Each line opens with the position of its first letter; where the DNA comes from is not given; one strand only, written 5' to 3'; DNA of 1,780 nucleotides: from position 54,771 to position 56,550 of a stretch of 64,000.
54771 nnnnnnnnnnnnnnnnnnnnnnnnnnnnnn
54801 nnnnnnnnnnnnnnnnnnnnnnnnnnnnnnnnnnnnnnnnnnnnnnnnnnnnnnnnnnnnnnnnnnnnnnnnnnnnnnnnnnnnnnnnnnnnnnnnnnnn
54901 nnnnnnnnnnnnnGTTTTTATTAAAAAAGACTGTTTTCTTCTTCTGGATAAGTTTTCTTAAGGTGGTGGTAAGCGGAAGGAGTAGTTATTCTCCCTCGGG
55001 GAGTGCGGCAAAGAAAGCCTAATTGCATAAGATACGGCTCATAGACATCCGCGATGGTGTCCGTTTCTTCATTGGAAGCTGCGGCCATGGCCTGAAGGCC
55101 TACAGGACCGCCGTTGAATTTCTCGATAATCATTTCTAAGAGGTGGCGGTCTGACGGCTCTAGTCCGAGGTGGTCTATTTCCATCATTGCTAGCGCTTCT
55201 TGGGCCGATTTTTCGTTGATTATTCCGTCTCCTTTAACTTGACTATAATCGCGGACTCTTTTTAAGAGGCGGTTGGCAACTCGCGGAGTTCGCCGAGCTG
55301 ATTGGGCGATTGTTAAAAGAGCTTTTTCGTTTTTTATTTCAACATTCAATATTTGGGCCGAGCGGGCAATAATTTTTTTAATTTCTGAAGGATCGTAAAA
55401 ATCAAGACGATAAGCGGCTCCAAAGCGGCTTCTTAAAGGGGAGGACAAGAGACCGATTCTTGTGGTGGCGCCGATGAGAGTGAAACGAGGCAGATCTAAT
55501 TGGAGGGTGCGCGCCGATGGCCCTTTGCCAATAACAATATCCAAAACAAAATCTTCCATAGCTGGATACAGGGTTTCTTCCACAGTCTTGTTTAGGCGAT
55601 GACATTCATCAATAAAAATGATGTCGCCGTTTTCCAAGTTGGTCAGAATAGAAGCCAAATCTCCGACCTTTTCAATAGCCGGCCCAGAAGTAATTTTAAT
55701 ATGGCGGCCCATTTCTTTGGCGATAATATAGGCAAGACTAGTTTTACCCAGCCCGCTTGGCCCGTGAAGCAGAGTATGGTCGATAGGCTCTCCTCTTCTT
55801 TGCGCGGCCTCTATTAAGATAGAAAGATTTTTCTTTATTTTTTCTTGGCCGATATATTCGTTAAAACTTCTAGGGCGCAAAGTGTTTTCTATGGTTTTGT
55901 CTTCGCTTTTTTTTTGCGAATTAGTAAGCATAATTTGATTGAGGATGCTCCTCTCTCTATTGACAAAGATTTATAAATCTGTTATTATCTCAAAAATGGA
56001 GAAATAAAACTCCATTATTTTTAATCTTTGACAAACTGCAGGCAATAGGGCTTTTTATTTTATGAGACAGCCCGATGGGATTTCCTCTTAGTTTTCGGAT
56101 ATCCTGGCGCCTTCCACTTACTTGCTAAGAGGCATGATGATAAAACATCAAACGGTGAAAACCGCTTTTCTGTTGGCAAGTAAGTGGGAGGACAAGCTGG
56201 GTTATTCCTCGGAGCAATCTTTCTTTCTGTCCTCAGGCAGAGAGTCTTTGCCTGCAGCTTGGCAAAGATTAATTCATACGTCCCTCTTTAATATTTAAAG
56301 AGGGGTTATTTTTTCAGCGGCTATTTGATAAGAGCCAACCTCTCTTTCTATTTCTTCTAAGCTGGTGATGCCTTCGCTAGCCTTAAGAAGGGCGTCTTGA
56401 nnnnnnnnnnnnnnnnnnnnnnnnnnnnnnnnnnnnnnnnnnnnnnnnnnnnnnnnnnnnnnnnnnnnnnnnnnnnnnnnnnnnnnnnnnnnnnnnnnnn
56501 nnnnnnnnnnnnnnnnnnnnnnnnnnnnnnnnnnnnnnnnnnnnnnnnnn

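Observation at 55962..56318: A ~300-nt structured intergenic RNA candidate with an 18-bp strand-specific stem between ruvB and the second pilB-like gene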

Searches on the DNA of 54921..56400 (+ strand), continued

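Call 74: search_with_rna_model(model_id=R1, sources=[L110, L111], max_evalue=1)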
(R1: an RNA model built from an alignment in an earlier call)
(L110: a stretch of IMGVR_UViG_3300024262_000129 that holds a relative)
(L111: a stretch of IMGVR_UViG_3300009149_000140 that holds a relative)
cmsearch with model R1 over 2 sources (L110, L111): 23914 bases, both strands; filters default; matches with E-value up to 1: 2.
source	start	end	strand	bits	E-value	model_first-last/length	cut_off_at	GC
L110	8942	9084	+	23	0.0027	1-141/141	no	0.34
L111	3305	3447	+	23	0.0027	1-141/141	no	0.34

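Call 82: search_with_rna_model(model_id=R1, sources=[L112, L113, L114], filters=off, max_evalue=1)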
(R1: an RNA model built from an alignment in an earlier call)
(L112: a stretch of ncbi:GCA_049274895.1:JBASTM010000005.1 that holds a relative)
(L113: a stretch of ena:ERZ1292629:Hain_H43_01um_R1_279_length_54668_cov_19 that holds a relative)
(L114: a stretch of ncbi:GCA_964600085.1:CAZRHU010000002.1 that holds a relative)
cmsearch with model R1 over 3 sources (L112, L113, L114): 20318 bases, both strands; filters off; matches with E-value up to 1: 7.
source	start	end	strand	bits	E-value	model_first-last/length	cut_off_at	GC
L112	2698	2848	-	36.4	2.3e-06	1-141/141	no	0.51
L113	2696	2840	-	36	2.8e-06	1-141/141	no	0.53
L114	1909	2055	-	35.8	3.2e-06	1-141/141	no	0.42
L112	1207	1269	+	12.6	0.44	1-141/141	no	0.43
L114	5371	5425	-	11.7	0.7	1-141/141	no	0.44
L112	2698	2848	+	11.2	0.92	1-141/141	no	0.51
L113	83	136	-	11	0.99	1-141/141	no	0.31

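Call 84: search_with_rna_model(model_id=R1, sources=[window, L001, L002, L003, L004, L007, L031, L060, L094, L097, L099, L100, L102, L104, L106, L107, L109, L112, L113, L114], max_evalue=0.001, make_alignment=true)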
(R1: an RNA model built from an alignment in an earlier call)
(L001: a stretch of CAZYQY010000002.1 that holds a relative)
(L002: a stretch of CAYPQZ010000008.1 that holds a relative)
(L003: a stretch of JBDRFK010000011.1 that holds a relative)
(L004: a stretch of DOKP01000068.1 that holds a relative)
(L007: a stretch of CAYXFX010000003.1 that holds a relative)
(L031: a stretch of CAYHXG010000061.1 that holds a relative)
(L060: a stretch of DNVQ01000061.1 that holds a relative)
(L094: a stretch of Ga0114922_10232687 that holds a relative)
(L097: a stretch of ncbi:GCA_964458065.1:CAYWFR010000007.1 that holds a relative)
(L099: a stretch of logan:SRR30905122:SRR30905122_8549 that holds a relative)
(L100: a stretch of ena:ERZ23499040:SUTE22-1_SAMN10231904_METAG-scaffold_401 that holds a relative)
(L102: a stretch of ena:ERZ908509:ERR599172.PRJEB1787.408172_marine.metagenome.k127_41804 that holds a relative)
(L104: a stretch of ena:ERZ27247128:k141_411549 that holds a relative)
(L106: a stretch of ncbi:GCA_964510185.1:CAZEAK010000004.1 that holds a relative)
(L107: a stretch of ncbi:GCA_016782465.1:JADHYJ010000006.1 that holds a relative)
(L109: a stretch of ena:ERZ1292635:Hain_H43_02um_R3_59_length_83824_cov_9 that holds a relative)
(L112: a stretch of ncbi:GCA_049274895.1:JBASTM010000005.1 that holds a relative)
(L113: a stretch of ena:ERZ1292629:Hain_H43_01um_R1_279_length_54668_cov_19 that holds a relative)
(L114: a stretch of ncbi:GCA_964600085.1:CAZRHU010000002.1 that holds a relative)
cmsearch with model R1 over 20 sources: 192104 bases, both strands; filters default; matches with E-value up to 0.001: 20.
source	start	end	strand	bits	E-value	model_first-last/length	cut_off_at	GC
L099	2786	2926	-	154.9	1.3e-31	1-141/141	no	0.45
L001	3800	3941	-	150.7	1.1e-30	1-141/141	no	0.38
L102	2782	2925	-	148.8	2.9e-30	1-141/141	no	0.42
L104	2772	2912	-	141.9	9.6e-29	1-141/141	no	0.42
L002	3805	3942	-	139.6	3.1e-28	1-141/141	no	0.46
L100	2798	2941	-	136.8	1.3e-27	1-141/141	no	0.41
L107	2813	2954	-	135.8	2.1e-27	1-141/141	no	0.43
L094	442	587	+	135.7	2.2e-27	1-141/141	no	0.38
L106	2774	2910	-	133.4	7.5e-27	1-141/141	no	0.45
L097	1055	1188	-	131.1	2.3e-26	1-141/141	no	0.41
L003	3722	3860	-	122.5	1.9e-24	1-141/141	no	0.37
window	56035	56258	+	114.5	1.1e-22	1-141/141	no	0.46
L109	2771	2903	-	108.3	2.7e-21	1-141/141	no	0.37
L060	571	710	-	90.7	2.1e-17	1-141/141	no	0.47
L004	3645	3784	-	90.5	2.3e-17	1-141/141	no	0.46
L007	3760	3906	-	69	1.4e-12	1-141/141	no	0.51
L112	2698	2848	-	36.4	2.2e-05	1-141/141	no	0.51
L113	2696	2840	-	36.1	2.7e-05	1-141/141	no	0.53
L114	1909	2055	-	35.8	3e-05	1-141/141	no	0.42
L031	2900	3052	+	29.9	0.00061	1-141/141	no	0.52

Alignment A6: 20 matches aligned to the model, 274 columns, each read 5' to 3' on its own strand. Consensus structure (alignment columns), stored with it:
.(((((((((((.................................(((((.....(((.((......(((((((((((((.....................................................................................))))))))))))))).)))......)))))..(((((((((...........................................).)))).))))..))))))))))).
